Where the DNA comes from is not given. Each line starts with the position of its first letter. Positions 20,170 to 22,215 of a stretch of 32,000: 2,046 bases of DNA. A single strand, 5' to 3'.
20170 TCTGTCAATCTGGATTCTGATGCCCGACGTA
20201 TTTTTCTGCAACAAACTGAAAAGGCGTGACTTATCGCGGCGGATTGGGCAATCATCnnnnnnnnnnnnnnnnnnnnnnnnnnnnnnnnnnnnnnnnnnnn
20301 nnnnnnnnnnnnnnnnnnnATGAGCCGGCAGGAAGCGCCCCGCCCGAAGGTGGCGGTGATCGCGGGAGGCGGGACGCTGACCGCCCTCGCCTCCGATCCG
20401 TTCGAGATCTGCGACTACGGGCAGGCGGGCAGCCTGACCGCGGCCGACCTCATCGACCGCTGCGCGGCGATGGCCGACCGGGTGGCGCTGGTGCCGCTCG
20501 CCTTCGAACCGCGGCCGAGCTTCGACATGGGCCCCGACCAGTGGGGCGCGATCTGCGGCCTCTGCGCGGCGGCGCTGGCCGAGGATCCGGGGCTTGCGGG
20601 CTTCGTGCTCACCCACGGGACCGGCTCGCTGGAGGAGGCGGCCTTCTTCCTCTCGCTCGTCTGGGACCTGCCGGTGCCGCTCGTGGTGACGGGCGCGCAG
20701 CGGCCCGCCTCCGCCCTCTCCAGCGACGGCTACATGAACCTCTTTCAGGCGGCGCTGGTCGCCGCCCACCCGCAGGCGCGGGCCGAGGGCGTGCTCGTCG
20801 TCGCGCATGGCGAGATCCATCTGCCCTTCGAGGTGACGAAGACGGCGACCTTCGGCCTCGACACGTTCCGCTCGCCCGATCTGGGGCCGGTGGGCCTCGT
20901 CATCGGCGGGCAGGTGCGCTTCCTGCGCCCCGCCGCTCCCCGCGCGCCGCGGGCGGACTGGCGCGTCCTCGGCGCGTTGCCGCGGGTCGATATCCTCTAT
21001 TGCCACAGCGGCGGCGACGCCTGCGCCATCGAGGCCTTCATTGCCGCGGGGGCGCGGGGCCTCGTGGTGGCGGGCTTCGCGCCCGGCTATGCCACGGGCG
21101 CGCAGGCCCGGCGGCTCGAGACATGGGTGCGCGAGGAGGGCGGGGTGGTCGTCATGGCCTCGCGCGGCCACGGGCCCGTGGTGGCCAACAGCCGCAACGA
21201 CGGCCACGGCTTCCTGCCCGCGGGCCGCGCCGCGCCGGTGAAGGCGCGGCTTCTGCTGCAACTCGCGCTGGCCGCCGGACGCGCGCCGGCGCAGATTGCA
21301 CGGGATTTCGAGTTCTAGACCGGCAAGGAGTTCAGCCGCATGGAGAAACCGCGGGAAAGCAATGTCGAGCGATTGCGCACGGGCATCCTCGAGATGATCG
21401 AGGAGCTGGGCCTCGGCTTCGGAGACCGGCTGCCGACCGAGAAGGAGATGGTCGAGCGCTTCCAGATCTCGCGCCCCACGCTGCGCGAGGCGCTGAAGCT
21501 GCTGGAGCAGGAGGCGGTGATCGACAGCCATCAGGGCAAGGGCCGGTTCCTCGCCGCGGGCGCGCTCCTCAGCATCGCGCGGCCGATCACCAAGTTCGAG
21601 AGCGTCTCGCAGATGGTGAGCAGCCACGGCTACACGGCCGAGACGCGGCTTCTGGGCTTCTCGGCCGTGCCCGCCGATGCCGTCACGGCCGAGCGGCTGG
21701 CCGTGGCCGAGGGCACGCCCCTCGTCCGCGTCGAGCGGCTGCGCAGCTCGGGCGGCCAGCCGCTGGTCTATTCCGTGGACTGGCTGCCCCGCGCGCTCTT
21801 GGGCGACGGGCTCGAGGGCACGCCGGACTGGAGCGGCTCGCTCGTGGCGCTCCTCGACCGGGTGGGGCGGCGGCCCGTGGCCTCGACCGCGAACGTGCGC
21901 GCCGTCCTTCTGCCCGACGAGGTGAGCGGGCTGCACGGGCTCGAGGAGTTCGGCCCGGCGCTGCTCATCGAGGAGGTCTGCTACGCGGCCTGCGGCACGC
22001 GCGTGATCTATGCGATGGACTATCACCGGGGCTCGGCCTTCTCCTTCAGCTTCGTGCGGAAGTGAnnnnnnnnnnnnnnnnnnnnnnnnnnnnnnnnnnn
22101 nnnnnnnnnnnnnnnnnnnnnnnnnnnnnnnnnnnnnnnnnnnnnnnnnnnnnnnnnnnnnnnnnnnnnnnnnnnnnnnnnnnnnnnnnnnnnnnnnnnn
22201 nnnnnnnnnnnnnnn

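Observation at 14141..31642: Composite ~17.5 kb fructosamine/opine-type catabolic island combining three known architectures with extra enzymes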

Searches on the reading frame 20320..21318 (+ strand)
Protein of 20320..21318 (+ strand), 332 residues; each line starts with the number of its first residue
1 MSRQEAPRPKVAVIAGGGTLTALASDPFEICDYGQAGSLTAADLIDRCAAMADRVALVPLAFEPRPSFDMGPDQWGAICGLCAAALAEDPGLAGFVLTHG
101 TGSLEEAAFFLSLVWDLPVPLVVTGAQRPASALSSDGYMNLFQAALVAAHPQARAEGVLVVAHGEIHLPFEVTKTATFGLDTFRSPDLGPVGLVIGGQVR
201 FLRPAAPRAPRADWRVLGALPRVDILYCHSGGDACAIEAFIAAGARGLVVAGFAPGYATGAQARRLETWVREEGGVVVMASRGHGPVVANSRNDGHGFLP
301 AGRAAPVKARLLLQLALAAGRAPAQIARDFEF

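Call 5: search_protein_families(library=pfam, proteins=[window:20320-21318:+], max_evalue=0.01)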
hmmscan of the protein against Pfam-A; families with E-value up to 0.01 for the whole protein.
window:20320-21318:+ (332 aa): 2 families
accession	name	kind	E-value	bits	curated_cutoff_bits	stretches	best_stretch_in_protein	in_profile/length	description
PF00710.25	Asparaginase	-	8.2e-48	162.9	22.5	1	10-204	1-190/193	Asparaginase, N-terminal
PF17763.6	Asparaginase_C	-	2.2e-20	73.2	34.6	1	222-328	1-112/114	Glutaminase/Asparaginase C-terminal domain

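Call 10: search_protein_families(library=ncbifam, proteins=[window:20320-21318:+], max_evalue=0.001)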
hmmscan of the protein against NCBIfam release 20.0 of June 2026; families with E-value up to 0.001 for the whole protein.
window:20320-21318:+ (332 aa): 6 families
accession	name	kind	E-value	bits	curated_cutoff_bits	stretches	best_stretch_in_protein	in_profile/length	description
TIGR00520.1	asnASE_II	subfamily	4.8e-58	196.7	314.3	1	6-331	22-350/352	type II asparaginase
NF008304.0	PRK11096.1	equivalog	2.3e-47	161.2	506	1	5-331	20-346/348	L-asparaginase 2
TIGR00519.1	asnASE_I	subfamily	3e-24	85.6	260.5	1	9-282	2-273/337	type I asparaginase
NF003217.0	PRK04183.1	equivalog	2.7e-22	79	310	1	5-297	72-365/420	Glu-tRNA(Gln) amidotransferase subunit GatD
TIGR02153.1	gatD_arch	equivalog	8.7e-22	77.4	324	1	5-299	59-355/405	Glu-tRNA(Gln) amidotransferase subunit GatD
NF006998.0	PRK09461.1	equivalog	2.6e-13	49.9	376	1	67-278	60-267/337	asparaginase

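Call 45: search_solved_structures(query=window:20320-21318:+, max_evalue=1e-20, show_alignments=2)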
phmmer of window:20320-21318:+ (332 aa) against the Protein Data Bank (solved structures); distinct sequences matched with E-value up to 1e-20: 54.
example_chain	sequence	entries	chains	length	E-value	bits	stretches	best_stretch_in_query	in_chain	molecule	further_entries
2wlt_A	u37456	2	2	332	6.7e-42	147.4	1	9-331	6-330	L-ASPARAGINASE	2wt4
3nxk_A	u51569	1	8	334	2.2e-40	142.4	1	7-327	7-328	Cytoplasmic L-asparaginase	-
1wsa_A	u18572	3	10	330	3.7e-40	141.7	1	8-319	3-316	ASPARAGINE AMIDOHYDROLASE | L-asparaginase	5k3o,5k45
6syh_A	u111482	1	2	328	5.5e-40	141.1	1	8-319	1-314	L-asparaginase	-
6rud_A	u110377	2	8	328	6.6e-40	140.8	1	8-319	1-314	L-asparaginase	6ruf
5k4g_A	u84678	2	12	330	4.9e-39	138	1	8-319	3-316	L-asparaginase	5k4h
6rue_A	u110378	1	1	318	8.9e-38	133.8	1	34-319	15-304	L-asparaginase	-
9bad_A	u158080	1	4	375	2.8e-37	132.2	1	7-328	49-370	L-asparaginase 2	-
6rue_C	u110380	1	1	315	3.5e-37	131.9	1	37-319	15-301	L-asparaginase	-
3eca_A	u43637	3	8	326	4.1e-37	131.7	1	9-330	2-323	L-asparaginase 2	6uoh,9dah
6rue_D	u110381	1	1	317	4.6e-37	131.5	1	62-319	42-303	L-asparaginase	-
6rue_B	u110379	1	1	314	5.1e-37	131.4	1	85-319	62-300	L-asparaginase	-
6uod_A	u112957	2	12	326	1.5e-36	129.8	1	9-330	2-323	L-asparaginase 2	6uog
6nxb_A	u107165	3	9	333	3.5e-36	128.6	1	8-330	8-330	L-asparaginase 2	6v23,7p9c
8ecd_A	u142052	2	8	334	3.7e-36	128.5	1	9-330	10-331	L-asparaginase 2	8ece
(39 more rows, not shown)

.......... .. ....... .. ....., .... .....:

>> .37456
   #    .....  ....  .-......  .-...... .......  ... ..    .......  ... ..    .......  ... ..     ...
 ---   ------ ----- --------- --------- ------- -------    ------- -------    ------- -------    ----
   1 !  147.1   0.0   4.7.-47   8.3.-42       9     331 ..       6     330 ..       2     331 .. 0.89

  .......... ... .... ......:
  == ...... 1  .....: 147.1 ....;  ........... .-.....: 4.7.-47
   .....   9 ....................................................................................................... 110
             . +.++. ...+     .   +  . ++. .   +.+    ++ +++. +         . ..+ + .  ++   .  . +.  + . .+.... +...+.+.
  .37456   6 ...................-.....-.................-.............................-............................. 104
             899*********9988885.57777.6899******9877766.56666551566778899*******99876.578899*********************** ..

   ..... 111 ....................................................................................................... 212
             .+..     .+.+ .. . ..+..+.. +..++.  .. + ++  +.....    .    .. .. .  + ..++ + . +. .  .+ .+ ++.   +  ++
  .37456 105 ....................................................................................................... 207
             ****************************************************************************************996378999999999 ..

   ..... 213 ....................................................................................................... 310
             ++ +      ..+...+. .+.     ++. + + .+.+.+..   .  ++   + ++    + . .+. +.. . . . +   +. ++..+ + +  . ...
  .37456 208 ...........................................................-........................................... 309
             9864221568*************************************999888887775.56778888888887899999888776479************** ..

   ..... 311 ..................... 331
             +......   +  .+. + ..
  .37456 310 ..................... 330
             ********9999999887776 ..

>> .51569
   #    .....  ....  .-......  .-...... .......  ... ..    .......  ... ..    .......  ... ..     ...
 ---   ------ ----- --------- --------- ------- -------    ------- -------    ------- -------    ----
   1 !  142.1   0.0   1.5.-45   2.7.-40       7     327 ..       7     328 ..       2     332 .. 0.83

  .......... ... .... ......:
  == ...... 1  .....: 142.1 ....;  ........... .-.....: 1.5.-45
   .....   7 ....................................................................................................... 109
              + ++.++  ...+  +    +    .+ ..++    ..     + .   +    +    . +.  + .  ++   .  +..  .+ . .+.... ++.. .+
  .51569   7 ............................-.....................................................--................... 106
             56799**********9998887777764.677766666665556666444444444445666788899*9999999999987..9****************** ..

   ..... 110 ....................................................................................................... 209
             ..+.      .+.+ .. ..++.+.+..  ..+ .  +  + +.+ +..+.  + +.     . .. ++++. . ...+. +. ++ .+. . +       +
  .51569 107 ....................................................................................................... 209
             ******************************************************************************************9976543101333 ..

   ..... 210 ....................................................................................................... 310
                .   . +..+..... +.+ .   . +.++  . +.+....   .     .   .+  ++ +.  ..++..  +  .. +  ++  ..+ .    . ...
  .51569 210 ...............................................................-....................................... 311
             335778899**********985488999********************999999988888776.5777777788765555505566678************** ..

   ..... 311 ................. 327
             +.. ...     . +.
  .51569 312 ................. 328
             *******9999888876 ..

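Call 77: search_dna_similar(query=window:20320-21318:+, collection=plasmids, mode=protein, max_rows=40, max_evalue=1e-20)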
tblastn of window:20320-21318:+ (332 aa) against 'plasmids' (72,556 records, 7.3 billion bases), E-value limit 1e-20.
Records with a match: 134; places in all: 135; records where one place covers at least 80% of the query: 96.
Best place of each record, by identity: >=99% 7; 95-99% 2; 60-80% 1; <60% 124.
By first word of the organism name: Agrobacterium 33; Priestia 17; Cereibacter 9; Escherichia 9; Salmonella 7; Klebsiella 7; Bradyrhizobium 7; Paraburkholderia 6; Rhizobium 4; Cupriavidus 4; and 23 more.
By predicted mobility (MOB-suite, as given by PLSDB): non-mobilizable 101; conjugative 18; mobilizable 15.
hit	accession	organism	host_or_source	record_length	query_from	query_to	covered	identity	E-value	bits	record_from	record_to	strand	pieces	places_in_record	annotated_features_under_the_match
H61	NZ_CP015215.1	Cereibacter sphaeroides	Cereibacter sphaeroides 2.4.1,single ...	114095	1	332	100%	100.0%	2e-172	537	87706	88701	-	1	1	asparaginase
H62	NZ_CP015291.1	Cereibacter sphaeroides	Cereibacter sphaeroides 2.4.1,single ...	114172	1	332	100%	100.0%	2e-172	537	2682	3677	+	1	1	asparaginase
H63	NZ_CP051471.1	Cereibacter sphaeroides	cell culture,laboratory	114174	1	332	100%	100.0%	2e-172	537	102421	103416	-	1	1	asparaginase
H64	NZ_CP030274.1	Cereibacter sphaeroides 2.4.1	cell culture,laboratory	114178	1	332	100%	100.0%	2e-172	537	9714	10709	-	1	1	asparaginase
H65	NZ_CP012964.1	Cereibacter sphaeroides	cell culture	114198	1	332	100%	100.0%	2e-172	537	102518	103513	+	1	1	asparaginase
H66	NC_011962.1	Cereibacter sphaeroides KD131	-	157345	1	332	100%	98.2%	5e-168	525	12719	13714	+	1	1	asparaginase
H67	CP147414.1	Cereibacter sphaeroides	-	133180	1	332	100%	97.3%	1e-166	521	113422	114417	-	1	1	asparaginase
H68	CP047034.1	Cereibacter sphaeroides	cell culture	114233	1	332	97%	100.0%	2e-145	542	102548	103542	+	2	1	none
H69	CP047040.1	Cereibacter sphaeroides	cell culture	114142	1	305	92%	100.0%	1e-142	532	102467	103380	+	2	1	none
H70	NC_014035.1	Rhodobacter capsulatus SB 1003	-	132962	1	308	93%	71.7%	1e-118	383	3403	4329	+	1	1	asparaginase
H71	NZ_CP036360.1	Agrobacterium sp. 33MFTa1.1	Thlaspi arvense,cell culture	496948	7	308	91%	46.1%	1e-56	204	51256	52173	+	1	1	asparaginase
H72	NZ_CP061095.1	Roseomonas marmotae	Marmota himalayana,pure culture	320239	8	308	91%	44.1%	3e-48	180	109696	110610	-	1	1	asparaginase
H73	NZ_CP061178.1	Roseomonas haemaphysalidis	tick,pure culture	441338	8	308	91%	42.2%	8e-48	179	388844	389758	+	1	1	asparaginase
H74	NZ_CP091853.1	Terrarubrum flagellatum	cell culture,forest soil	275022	8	308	91%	40.9%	1e-48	181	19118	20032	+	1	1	asparaginase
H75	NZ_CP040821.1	Paroceanicella profunda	Cell culture,Deep seawater from Mariana ...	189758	10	308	90%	39.9%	5e-25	112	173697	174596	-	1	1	asparaginase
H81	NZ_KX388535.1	Agrobacterium tumefaciens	Euonymus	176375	9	308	90%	37.0%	7e-34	139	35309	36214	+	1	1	asparaginase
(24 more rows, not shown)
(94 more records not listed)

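Call 78: get_annotated_region(hit=H81, flank=10000)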
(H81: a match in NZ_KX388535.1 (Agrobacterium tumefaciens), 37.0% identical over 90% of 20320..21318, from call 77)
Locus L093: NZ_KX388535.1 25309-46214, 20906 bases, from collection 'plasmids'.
description: Agrobacterium tumefaciens strain EU6 plasmid pTiEU6, complete sequence
organism: Agrobacterium tumefaciens (NCBI taxid 358)
taxonomy: Bacteria; Pseudomonadota; Alphaproteobacteria; Hyphomicrobiales; Rhizobiaceae; Agrobacterium; Agrobacterium tumefaciens
host: -; source: Euonymus; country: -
typing (MOB-suite, as given by PLSDB): non-mobilizable; replicon rep_cluster_490; mating-pair formation MPF_T
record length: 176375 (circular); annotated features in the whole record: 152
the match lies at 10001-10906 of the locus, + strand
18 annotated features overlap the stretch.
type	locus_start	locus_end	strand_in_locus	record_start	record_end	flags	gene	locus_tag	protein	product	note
CDS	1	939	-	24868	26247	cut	-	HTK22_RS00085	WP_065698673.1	NAD(P)/FAD-dependent oxidoreductase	-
CDS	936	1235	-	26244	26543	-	-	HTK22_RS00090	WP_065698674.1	(2Fe-2S)-binding protein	-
CDS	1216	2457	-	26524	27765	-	-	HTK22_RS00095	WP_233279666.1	FAD-dependent oxidoreductase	-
CDS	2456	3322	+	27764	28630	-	-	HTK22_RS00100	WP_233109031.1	LysR substrate-binding domain-containing protein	-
CDS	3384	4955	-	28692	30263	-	-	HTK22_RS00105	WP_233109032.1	ABC transporter substrate-binding protein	-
CDS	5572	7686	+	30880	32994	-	-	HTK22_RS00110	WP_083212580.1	hydantoinase/oxoprolinase family protein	-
CDS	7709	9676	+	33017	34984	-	-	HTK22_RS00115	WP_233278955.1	hydantoinase B/oxoprolinase family protein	-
CDS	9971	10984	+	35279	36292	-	-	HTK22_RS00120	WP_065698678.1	asparaginase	-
CDS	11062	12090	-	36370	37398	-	-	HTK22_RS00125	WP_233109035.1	LysR family transcriptional regulator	GO:0006355 - regulation of DNA-templated transcription [Evidence IEA]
CDS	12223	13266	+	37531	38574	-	-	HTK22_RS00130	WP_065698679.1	ABC transporter substrate-binding protein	-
CDS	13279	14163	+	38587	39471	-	-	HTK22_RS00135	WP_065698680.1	ABC transporter permease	GO:0055085 - transmembrane transport [Evidence IEA]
CDS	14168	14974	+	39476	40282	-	-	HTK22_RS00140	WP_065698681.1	ABC transporter permease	GO:0055085 - transmembrane transport [Evidence IEA]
CDS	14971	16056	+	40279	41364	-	-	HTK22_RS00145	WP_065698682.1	ABC transporter ATP-binding protein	-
CDS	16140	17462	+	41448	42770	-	-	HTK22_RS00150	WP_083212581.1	MmgE/PrpD family protein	-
CDS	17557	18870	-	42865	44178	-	trbI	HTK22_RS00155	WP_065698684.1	IncP-type conjugal transfer protein TrbI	-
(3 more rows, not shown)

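Call 79: get_annotated_region(hit=H72, flank=10000)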
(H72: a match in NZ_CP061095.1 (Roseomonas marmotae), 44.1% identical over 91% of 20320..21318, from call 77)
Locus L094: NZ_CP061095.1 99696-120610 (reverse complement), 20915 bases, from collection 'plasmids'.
description: Roseomonas marmotae strain 1318 plasmid p1318-4
organism: Roseomonas marmotae (NCBI taxid 2768161)
taxonomy: Bacteria; Pseudomonadota; Alphaproteobacteria; Rhodospirillales; Acetobacteraceae; Roseomonas; Roseomonas marmotae
host: -; source: Marmota himalayana,pure culture; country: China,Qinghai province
typing (MOB-suite, as given by PLSDB): non-mobilizable
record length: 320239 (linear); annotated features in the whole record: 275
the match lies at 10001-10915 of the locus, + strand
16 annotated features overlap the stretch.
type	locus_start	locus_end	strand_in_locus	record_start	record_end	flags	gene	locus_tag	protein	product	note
CDS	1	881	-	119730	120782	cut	-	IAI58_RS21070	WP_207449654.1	ABC transporter substrate-binding protein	-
CDS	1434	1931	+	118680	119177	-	-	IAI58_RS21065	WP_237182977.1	DedA family protein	GO:0055085 - transmembrane transport [Evidence IEA]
CDS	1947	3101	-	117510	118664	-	-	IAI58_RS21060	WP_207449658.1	acyl-CoA dehydrogenase family protein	-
CDS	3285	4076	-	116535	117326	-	-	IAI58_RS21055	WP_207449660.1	IclR family transcriptional regulator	GO:0006355 - regulation of DNA-templated transcription [Evidence IEA]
CDS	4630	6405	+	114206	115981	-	rpoD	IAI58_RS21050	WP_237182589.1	RNA polymerase sigma factor RpoD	GO:0006355 - regulation of DNA-templated transcription [Evidence IEA]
CDS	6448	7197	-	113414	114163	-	-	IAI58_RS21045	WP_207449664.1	IclR family transcriptional regulator C-terminal domain-containing protein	-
CDS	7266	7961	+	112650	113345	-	-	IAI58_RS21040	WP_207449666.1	3-oxoacid CoA-transferase subunit A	-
CDS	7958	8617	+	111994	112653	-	-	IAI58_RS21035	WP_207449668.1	3-oxoacid CoA-transferase subunit B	-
CDS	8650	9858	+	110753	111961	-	pcaF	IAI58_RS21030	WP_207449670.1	3-oxoadipyl-CoA thiolase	GO:0019619 - 3,4-dihydroxybenzoate catabolic process [Evidence IEA]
CDS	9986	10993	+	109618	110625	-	-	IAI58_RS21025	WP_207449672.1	asparaginase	-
CDS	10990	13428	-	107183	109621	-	ppsA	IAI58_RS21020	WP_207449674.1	phosphoenolpyruvate synthase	GO:0016310 - phosphorylation [Evidence IEA]; GO:0006090 - pyruvate metabolic process [Evidence IEA]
CDS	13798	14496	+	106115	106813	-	-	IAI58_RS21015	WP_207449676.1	helix-turn-helix domain-containing protein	GO:0006355 - regulation of DNA-templated transcription [Evidence IEA]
CDS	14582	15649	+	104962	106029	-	-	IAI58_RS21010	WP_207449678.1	universal stress protein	-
CDS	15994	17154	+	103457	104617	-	-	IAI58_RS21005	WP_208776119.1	IS30 family transposase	-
CDS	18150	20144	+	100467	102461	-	-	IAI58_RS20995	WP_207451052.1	isoamylase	-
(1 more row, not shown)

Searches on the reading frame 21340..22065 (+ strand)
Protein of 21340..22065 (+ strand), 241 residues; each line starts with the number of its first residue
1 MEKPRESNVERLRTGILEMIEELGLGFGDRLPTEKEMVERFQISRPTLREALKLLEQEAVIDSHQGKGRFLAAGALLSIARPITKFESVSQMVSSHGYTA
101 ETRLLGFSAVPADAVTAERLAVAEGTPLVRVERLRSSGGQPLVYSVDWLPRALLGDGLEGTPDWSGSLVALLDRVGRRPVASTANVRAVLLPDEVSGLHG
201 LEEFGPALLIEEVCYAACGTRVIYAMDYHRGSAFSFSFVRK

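Call 5: search_protein_families(library=pfam, proteins=[window:21340-22065:+], max_evalue=0.01)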
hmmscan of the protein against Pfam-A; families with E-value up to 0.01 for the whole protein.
window:21340-22065:+ (241 aa): 3 families
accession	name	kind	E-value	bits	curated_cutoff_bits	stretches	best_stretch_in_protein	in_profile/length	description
PF07702.18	UTRA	-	4.7e-25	88.5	23.8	1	96-234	2-140/141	UTRA domain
PF00392.27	GntR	-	6.1e-14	51.9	27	1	12-70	5-63/64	Bacterial regulatory proteins, gntR family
PF14502.12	HTH_41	-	5.7e-05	22.9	25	1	28-62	3-37/48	Helix-turn-helix domain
